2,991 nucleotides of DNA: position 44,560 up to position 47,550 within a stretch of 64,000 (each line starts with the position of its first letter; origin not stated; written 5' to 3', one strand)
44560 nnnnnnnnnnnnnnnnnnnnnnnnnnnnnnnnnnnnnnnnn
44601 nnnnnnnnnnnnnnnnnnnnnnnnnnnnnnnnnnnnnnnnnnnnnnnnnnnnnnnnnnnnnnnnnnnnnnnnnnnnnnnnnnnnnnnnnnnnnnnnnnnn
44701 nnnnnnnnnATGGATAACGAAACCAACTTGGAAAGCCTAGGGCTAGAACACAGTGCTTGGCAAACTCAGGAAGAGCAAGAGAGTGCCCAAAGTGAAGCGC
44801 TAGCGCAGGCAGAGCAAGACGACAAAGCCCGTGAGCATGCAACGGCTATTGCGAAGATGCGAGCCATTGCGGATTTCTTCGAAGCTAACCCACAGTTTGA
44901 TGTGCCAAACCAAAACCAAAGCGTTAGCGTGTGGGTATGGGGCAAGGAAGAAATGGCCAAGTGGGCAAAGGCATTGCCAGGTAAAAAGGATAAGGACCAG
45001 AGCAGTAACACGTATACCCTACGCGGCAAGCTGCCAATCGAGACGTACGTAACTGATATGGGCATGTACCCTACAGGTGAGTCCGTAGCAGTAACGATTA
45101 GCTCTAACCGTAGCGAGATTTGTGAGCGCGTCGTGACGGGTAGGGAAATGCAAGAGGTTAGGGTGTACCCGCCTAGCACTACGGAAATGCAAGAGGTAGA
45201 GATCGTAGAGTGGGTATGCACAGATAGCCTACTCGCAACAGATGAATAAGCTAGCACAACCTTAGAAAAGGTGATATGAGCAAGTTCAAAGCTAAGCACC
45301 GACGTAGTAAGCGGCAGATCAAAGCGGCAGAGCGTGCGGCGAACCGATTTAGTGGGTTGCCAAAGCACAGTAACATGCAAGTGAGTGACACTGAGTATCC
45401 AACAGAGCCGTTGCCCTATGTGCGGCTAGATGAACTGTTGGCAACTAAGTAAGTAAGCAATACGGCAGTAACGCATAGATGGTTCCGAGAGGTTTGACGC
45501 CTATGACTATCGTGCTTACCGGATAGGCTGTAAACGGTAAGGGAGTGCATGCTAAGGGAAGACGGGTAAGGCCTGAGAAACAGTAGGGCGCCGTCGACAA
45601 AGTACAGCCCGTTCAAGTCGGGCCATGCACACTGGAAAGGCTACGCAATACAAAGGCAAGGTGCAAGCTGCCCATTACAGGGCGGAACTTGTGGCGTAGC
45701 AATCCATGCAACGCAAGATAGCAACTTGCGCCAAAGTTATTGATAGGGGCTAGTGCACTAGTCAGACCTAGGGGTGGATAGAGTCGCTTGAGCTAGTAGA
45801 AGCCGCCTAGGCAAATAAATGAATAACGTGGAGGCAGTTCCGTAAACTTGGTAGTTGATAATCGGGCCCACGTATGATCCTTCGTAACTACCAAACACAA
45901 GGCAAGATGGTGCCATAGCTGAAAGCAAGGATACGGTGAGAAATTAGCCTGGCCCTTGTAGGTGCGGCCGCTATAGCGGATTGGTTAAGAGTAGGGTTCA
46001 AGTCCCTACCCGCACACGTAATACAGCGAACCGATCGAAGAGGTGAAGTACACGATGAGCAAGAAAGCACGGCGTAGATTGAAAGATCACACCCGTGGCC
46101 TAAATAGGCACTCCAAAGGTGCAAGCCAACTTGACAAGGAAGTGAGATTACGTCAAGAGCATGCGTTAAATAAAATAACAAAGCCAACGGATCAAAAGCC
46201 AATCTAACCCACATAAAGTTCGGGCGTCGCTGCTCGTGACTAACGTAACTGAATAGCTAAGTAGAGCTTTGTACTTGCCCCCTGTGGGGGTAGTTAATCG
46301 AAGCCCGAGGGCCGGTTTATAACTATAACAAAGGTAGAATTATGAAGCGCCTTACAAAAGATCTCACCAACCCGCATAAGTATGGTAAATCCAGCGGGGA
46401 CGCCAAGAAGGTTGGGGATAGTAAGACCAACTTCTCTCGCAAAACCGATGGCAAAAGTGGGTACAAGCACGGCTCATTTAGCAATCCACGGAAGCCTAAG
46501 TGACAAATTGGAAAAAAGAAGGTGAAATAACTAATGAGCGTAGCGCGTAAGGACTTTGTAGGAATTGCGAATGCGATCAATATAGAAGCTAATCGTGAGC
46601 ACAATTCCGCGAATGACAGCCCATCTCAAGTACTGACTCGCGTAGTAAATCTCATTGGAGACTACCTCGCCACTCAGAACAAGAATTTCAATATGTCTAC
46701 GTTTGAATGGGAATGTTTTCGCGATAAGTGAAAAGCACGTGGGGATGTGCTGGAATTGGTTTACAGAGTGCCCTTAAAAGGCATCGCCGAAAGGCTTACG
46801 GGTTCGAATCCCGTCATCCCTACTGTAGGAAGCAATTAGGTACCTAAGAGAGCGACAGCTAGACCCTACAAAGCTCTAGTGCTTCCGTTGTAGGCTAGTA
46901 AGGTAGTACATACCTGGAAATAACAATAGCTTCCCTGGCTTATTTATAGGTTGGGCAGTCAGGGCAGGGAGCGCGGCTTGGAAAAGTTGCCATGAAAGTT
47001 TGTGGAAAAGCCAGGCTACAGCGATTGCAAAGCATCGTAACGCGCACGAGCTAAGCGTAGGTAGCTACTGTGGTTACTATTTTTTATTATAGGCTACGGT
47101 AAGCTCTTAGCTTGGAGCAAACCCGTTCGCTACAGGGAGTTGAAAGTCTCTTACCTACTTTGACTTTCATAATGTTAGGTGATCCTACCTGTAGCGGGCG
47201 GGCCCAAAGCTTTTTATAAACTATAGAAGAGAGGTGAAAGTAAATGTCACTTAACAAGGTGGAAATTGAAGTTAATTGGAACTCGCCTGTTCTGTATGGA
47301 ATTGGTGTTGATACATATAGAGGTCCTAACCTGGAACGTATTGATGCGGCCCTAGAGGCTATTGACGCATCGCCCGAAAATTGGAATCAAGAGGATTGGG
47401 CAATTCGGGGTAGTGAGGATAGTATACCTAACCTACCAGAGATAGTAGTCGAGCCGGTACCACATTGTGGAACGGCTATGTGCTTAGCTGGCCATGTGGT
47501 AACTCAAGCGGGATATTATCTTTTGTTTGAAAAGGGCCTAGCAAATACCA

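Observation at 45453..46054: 600-nt ORF-free segment holding two tRNA-like modules that lack anticodon arms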

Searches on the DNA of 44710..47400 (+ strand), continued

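Call 66: search_with_rna_model(model_id=R1, sources=[window, L005, L007, L008, L009, L010, L012, L013, L016, L017], max_evalue=1)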
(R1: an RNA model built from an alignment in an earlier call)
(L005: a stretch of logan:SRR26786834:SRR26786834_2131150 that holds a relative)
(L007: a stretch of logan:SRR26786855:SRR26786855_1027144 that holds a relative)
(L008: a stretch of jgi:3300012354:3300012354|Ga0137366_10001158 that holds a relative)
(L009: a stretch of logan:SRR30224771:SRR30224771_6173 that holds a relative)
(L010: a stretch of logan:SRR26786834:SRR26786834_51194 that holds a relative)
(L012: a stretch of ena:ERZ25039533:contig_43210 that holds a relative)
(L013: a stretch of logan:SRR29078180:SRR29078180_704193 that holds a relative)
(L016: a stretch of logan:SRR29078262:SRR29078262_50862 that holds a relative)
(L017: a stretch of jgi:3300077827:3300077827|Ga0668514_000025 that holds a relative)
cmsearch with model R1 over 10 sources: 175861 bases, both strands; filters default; matches with E-value up to 1: 15.
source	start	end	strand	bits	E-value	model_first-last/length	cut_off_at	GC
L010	3988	4087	+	77.3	4e-19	1-97/97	no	0.5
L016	2866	2965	+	76.7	6e-19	1-97/97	no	0.53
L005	1112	1198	+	75.5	1.3e-18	1-97/97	no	0.53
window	45531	45637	+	75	1.8e-18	1-97/97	no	0.55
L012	4472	4572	+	71.8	1.4e-17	1-97/97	no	0.57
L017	12058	12161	+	70.4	3.6e-17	1-97/97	no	0.5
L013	2230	2319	+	69.4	6.7e-17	1-97/97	no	0.57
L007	855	958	+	62.3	6.9e-15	1-97/97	no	0.55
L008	10341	10432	+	58.1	1e-13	1-97/97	no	0.51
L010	13362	13468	+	57.4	1.7e-13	1-97/97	no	0.49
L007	693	781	+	55.2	6.6e-13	1-97/97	no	0.54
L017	12229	12318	+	54.1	1.3e-12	1-97/97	no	0.58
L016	1913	1972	+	25.3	0.00019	1-97/97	no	0.53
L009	638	723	+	18.9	0.012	1-97/97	no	0.58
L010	2412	2484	+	13.2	0.47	1-97/97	no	0.55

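Call 75: search_with_rna_model(model_id=R1, sources=[L021, L022, L023, L024, L025, L026, L027, L028, L029, L030, L031, L032, L033, L034, L035, L036, L037, L038, L039], max_evalue=0.1)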
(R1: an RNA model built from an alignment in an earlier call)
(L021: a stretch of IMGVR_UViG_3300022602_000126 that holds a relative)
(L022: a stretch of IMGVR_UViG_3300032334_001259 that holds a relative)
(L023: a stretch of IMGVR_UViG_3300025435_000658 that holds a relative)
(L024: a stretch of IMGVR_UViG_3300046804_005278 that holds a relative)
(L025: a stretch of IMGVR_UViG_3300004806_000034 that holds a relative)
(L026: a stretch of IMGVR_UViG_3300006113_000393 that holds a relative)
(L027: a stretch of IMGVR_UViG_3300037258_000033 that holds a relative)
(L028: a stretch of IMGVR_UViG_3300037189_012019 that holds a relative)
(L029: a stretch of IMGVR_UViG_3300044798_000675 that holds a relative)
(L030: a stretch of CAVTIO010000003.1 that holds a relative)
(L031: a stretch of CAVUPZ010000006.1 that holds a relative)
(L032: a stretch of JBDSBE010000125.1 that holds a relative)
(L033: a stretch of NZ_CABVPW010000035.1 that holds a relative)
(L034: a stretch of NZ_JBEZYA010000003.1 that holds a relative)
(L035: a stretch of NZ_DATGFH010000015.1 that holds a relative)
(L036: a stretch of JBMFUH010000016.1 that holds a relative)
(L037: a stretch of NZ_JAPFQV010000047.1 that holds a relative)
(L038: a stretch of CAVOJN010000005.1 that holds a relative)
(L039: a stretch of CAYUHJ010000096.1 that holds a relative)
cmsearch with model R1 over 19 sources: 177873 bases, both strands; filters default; matches with E-value up to 0.1: 17.
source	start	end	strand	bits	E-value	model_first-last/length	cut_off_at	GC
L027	4682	4764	-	45.5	3.8e-10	1-97/97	no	0.61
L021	3953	4041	-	34.8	3.8e-07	1-97/97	no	0.51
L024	11877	11966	+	34.2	5.6e-07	1-97/97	no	0.52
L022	12236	12328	-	32.5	1.7e-06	1-97/97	no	0.48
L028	5607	5699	+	32.5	1.7e-06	1-97/97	no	0.48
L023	2906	2998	+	31.5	3.2e-06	1-97/97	no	0.48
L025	5188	5280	-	31.5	3.2e-06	1-97/97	no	0.48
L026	5422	5514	+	31.5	3.2e-06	1-97/97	no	0.48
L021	3554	3643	-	26.1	0.00011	1-97/97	no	0.48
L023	2230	2328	+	25.7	0.00014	1-97/97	no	0.47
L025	5858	5956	-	25.7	0.00014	1-97/97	no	0.47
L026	4746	4844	+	25.7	0.00014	1-97/97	no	0.47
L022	11719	11809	-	23.4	0.00065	1-97/97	no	0.46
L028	6126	6216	+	23.4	0.00065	1-97/97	no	0.46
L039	581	669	+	19.8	0.0065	1-97/97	no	0.72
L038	5015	5033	+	19.3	0.0091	65-83/97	no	0.74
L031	3907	3923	-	18.7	0.014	67-83/97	no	0.76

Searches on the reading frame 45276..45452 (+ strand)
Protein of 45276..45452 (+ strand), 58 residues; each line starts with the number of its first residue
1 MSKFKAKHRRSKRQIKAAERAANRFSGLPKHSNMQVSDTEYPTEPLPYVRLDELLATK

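Call 14: search_protein_families(library=pfam, proteins=[window:45276-45452:+], max_evalue=0.1)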
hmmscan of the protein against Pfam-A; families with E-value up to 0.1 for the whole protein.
window:45276-45452:+ (58 aa): 0 families

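Call 97: find_homologous_proteins(query=window:45276-45452:+, max_evalue=10)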
Query window:45276-45452:+: no candidate shares three 5-residue words with the query. No homologue found.

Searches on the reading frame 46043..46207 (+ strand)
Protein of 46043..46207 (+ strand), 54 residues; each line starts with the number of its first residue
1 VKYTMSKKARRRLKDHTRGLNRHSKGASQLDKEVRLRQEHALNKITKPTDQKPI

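Call 14: search_protein_families(library=pfam, proteins=[window:46043-46207:+], max_evalue=0.1)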
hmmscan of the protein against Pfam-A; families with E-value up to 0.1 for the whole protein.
window:46043-46207:+ (54 aa): 0 families
